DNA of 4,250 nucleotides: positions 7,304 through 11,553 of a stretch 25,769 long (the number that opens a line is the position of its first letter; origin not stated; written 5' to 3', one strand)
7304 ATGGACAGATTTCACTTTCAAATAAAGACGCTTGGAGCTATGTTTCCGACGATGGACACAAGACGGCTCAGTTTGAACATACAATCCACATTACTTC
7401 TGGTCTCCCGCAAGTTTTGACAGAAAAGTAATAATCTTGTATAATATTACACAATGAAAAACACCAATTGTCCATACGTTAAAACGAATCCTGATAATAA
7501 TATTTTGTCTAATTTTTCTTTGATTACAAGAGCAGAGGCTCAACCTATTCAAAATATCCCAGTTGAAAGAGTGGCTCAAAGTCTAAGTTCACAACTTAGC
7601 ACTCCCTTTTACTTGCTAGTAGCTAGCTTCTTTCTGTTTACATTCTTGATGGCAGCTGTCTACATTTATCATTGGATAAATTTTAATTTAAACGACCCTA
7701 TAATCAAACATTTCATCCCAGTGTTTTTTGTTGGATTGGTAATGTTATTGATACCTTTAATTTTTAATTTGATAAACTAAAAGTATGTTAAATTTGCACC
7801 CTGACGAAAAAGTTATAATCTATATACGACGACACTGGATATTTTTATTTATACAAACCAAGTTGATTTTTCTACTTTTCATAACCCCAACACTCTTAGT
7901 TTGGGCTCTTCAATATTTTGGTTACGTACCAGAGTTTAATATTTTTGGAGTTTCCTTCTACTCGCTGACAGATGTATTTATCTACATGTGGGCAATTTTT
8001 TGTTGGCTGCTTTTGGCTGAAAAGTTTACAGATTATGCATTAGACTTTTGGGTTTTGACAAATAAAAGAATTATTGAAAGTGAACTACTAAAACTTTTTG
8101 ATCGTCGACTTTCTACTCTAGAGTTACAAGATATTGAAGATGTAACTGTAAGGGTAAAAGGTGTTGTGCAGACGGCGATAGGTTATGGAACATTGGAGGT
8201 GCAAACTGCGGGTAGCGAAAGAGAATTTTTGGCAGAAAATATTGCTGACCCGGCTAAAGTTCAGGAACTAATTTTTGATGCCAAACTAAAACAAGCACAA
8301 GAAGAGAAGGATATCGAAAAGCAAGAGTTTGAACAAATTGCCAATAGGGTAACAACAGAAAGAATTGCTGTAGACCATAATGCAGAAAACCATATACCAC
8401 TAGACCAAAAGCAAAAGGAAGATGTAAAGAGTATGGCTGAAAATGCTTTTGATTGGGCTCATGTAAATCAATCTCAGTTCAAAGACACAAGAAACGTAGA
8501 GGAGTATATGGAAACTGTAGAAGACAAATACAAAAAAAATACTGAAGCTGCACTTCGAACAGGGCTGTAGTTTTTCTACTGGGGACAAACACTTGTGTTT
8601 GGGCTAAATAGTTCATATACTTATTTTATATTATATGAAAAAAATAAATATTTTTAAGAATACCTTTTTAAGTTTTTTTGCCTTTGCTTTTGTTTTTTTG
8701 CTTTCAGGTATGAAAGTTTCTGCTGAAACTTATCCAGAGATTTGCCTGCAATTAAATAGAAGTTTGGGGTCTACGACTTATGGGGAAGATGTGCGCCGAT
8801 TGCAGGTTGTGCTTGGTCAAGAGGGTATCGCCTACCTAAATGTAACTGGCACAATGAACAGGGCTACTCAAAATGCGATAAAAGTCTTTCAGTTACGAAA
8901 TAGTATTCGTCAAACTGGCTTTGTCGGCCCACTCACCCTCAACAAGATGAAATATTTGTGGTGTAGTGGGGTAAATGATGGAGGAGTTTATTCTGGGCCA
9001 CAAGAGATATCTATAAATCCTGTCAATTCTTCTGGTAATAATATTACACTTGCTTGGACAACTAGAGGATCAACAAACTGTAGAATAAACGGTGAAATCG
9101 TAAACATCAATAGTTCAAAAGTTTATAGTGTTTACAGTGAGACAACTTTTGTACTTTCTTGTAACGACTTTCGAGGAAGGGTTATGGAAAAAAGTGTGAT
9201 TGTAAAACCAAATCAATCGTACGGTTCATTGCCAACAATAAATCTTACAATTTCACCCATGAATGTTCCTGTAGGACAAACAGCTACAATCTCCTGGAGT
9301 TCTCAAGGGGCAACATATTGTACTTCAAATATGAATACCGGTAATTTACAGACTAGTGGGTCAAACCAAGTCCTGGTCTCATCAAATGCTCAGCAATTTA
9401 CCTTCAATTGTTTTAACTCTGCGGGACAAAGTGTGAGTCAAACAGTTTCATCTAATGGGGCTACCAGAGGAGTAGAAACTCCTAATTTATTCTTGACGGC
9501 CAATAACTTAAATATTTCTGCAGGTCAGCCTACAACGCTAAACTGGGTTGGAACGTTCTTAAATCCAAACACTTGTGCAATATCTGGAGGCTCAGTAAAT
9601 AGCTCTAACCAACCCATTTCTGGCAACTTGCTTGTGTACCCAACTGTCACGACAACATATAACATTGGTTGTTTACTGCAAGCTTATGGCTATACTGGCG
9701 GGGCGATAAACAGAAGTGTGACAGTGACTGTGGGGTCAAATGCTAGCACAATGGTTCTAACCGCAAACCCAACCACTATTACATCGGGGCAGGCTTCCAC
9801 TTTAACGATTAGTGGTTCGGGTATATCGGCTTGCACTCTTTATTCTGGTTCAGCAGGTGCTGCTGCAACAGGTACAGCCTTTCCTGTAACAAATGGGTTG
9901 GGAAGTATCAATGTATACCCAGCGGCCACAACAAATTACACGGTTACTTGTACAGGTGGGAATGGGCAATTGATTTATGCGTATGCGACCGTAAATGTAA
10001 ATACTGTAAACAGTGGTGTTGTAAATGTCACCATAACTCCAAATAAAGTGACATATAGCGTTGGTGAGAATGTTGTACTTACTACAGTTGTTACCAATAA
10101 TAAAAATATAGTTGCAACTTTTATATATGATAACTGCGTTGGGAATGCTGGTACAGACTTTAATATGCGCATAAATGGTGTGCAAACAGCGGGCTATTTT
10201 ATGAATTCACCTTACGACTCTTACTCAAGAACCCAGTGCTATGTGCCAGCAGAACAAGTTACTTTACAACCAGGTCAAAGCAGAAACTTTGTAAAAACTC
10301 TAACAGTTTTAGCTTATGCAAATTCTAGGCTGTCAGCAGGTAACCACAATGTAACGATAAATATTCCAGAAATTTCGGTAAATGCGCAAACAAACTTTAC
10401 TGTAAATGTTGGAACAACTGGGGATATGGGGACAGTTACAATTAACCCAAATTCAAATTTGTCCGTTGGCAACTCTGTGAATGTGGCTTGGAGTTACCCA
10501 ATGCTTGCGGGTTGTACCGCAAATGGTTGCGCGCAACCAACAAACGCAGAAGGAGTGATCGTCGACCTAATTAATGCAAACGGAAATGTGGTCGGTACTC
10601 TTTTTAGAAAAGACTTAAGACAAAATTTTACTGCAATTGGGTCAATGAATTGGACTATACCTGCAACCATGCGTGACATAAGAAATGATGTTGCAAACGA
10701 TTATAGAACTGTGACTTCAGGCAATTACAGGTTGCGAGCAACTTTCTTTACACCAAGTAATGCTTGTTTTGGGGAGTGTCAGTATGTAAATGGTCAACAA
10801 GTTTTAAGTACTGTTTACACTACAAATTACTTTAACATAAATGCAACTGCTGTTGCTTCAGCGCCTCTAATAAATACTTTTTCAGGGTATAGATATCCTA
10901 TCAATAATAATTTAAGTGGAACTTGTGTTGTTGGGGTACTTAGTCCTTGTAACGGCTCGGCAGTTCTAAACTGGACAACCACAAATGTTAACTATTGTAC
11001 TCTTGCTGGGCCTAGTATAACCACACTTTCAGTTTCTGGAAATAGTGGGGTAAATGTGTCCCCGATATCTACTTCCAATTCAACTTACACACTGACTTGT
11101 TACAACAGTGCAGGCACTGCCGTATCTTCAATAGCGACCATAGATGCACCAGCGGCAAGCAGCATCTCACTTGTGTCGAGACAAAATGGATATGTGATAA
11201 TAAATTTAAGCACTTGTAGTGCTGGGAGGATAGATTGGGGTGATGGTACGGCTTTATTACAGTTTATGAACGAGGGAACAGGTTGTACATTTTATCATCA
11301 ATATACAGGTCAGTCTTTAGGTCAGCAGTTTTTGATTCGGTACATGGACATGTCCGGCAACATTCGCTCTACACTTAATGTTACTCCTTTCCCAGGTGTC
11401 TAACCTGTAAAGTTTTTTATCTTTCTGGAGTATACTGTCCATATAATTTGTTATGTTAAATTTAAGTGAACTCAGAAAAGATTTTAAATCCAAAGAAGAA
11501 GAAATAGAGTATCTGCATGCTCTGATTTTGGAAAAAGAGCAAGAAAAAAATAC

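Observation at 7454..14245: Co-directional operon: 2-TM protein, bPH membrane protein, giant peptidoglycan-binding Ig-repeat surface protein and VirB4/VirD4-like ATPase. Candidate cell-surface secretion or host-attachment system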

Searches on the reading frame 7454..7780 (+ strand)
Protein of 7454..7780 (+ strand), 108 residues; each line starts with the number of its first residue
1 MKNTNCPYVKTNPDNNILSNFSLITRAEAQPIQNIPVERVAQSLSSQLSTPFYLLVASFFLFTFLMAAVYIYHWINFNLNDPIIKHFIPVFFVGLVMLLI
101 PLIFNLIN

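Call 4: search_protein_families(library=pfam, proteins=[window:7454-7780:+], max_evalue=0.01)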
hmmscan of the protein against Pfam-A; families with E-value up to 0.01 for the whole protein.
window:7454-7780:+ (108 aa): 0 families

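Call 5: search_protein_families(library=ncbifam, proteins=[window:7454-7780:+], max_evalue=0.01)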
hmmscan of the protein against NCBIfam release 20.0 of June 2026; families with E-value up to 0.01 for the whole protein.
window:7454-7780:+ (108 aa): 0 families

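Call 30: search_protein_families(library=pfam, proteins=[window:7454-7780:+], max_evalue=5)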
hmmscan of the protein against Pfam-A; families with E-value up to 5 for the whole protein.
window:7454-7780:+ (108 aa): 1 family
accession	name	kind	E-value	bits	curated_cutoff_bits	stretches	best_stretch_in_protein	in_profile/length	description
PF11026.13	DUF2721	-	0.03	14.7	28.3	1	53-106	68-117/129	Protein of unknown function (DUF2721)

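Call 89: search_protein_families(library=padloc, proteins=[window:7454-7780:+], max_evalue=0.01)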
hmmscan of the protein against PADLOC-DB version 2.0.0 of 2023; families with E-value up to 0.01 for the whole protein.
window:7454-7780:+ (108 aa): 0 families

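Call 101: search_protein_families(library=pfam, proteins=[window:7454-7780:+], max_evalue=1)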
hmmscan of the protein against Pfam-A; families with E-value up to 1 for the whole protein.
window:7454-7780:+ (108 aa): 1 family
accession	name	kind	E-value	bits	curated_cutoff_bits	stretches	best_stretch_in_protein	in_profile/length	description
PF11026.13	DUF2721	-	0.03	14.7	28.3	1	53-106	68-117/129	Protein of unknown function (DUF2721)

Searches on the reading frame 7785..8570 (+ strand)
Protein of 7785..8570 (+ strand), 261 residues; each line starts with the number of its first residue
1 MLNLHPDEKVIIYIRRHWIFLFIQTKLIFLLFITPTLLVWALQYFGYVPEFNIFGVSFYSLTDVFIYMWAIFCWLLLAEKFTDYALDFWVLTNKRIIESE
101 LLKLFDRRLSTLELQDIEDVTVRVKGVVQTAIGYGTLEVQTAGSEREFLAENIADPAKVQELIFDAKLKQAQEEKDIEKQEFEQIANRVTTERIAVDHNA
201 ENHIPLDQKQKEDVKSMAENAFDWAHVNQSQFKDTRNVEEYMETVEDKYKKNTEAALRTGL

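Call 4: search_protein_families(library=pfam, proteins=[window:7785-8570:+], max_evalue=0.01)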
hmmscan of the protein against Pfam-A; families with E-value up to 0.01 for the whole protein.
window:7785-8570:+ (261 aa): 1 family
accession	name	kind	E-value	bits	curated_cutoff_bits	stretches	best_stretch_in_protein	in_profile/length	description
PF03703.20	bPH_2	-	0.00042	21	22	1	104-163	19-78/78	Bacterial PH domain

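Call 5: search_protein_families(library=ncbifam, proteins=[window:7785-8570:+], max_evalue=0.01)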
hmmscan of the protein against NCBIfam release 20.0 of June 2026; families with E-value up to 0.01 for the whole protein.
window:7785-8570:+ (261 aa): 1 family
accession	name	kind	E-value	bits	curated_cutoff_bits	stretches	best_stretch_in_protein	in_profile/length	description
NF007907.0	PRK10618.1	equivalog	0.0013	16.7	634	1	103-206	372-476/893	phosphotransferase RcsD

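Call 80: find_homologous_proteins(query=window:7785-8570:+, max_evalue=0.001)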
Query window:7785-8570:+ (261 aa): 40 proteins with E <= 0.001 among 325 candidates.
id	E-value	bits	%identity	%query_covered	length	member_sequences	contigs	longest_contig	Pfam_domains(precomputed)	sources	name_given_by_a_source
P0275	1.9e-168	577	100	100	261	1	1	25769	-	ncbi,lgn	-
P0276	3.4e-99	350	61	100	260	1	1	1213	-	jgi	jgi:hypothetical protein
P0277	1.8e-93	331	61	100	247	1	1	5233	-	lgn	-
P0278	2.5e-93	330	58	98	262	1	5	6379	-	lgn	-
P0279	4.1e-92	327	57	98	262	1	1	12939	-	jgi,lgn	jgi:hypothetical protein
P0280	9.2e-91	322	58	100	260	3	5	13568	-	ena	-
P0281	9.6e-91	322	57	98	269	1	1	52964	-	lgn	-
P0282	9.5e-89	316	57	100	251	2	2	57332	-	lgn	-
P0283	3.6e-88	314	53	99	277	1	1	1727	-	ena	-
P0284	2.6e-87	311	55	98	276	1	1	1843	-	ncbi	-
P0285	5.7e-87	310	54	99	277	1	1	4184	-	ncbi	-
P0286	6.4e-87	310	56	100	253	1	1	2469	-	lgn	-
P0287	9.1e-86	306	54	99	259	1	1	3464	-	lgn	-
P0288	9.7e-86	306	60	100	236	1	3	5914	-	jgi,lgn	jgi:hypothetical protein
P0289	5.8e-85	303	57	100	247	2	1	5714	-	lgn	-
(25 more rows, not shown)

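Call 89: search_protein_families(library=padloc, proteins=[window:7785-8570:+], max_evalue=0.01)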
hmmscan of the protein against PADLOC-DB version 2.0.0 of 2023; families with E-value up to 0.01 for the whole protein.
window:7785-8570:+ (261 aa): 0 families

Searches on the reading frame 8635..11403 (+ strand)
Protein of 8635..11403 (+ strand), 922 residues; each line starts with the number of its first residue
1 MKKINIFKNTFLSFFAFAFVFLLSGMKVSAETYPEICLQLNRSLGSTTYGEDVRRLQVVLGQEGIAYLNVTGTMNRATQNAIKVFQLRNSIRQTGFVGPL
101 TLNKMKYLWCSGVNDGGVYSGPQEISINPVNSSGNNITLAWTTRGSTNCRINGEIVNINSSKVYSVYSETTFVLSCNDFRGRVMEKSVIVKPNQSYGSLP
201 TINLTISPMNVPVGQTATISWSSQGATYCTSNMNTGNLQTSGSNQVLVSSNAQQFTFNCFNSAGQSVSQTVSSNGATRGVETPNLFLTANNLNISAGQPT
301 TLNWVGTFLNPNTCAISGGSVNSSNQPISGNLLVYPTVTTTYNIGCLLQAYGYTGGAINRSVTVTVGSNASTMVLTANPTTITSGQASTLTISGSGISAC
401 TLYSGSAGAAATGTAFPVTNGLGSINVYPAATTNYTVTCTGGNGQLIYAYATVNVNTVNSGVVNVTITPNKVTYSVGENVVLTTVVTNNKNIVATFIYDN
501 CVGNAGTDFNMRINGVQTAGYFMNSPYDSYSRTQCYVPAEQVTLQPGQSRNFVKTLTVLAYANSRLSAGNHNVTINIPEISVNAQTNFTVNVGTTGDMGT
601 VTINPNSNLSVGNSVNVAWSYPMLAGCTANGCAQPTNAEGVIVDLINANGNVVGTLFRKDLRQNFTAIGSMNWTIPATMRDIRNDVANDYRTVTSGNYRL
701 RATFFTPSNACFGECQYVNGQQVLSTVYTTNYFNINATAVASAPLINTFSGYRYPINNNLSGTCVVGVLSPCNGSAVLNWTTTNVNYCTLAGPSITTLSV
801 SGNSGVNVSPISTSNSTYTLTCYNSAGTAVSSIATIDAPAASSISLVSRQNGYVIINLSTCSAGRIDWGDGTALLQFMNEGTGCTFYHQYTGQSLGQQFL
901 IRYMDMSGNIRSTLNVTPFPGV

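Call 4: search_protein_families(library=pfam, proteins=[window:8635-11403:+], max_evalue=0.01)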
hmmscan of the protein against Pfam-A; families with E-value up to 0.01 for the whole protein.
window:8635-11403:+ (922 aa): 1 family
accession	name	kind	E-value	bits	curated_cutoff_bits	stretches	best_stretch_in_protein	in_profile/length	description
PF01471.23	PG_binding_1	-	1e-08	35.7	23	1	50-105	2-57/57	Putative peptidoglycan binding domain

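Call 5: search_protein_families(library=ncbifam, proteins=[window:8635-11403:+], max_evalue=0.01)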
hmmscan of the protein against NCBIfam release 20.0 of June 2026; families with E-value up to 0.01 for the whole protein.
window:8635-11403:+ (922 aa): 2 families
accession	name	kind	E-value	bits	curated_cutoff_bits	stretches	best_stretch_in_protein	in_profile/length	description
TIGR02869.1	spore_SleB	equivalog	6.9e-05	22.8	236.5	1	47-121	10-73/201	spore cortex-lytic enzyme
TIGR03979.1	His_Ser_Rich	equivalog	0.0029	17.6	121.65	1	52-104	133-185/190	His-Xaa-Ser repeat protein HxsA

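Call 30: search_protein_families(library=pfam, proteins=[window:8635-11403:+], max_evalue=5)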
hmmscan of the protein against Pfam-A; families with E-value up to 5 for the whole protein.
window:8635-11403:+ (922 aa): 3 families
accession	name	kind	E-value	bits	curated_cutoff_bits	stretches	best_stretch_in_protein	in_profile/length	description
PF01471.23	PG_binding_1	-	1e-08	35.7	23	1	50-105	2-57/57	Putative peptidoglycan binding domain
PF07703.20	A2M_BRD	-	1.5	9.6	22.7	0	435-483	73-119/140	Alpha-2-macroglobulin bait region domain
PF23667.1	CUB_CDCP1_1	-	3.4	8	27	1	209-260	3-56/72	CDCP1 CUB domain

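Call 89: search_protein_families(library=padloc, proteins=[window:8635-11403:+], max_evalue=0.01)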
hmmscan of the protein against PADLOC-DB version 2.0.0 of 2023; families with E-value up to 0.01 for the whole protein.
window:8635-11403:+ (922 aa): 0 families
